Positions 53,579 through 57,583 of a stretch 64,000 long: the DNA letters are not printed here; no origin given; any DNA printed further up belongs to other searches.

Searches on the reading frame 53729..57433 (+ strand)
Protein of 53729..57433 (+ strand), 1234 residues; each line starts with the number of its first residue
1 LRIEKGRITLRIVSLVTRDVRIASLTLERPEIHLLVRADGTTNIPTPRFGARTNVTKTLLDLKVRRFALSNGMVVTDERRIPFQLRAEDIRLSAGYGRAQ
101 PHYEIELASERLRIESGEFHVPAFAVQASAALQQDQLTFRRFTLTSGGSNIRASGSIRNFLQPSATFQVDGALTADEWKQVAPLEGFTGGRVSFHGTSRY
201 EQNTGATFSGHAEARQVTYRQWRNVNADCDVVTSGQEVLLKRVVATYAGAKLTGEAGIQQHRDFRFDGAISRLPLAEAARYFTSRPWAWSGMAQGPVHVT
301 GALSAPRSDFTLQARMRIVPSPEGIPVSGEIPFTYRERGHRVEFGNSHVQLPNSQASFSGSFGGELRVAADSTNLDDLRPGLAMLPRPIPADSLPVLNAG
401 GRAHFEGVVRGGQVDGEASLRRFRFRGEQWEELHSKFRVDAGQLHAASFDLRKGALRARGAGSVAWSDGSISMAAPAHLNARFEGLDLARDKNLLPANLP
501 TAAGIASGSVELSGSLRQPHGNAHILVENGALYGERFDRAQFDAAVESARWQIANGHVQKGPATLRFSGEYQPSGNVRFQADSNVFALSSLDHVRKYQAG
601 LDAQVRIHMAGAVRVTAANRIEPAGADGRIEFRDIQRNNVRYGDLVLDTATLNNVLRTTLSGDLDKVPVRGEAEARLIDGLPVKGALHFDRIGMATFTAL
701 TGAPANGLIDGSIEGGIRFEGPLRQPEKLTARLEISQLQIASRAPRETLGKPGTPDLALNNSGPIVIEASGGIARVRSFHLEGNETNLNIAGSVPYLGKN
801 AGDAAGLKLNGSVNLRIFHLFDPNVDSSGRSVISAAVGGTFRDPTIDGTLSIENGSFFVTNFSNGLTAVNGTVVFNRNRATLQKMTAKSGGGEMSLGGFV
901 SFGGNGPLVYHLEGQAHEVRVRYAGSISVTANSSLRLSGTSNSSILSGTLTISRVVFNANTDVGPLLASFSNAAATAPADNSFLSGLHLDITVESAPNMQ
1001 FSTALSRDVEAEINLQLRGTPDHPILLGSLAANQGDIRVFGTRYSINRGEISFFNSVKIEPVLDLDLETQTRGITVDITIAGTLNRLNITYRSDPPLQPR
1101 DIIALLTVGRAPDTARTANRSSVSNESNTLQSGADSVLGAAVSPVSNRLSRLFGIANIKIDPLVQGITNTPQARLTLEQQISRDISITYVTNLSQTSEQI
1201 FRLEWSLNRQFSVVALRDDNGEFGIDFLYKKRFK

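Call 45: search_protein_families(library=pfam, proteins=[window:53729-57433:+], max_evalue=0.001)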
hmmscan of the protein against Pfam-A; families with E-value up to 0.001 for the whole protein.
window:53729-57433:+ (1234 aa): 3 families
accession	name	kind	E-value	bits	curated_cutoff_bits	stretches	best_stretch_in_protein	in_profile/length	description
PF04357.19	TamB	-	1e-42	147.2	22.4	1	884-1233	2-381/381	TamB, inner membrane protein subunit of TAM complex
PF05359.17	DUF748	-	9e-07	27.7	50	0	3-93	88-183/1037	Domain of Unknown Function (DUF748)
PF13116.12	YhdP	-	9.7e-07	27.5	46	0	844-1018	655-820/1224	YhdP protein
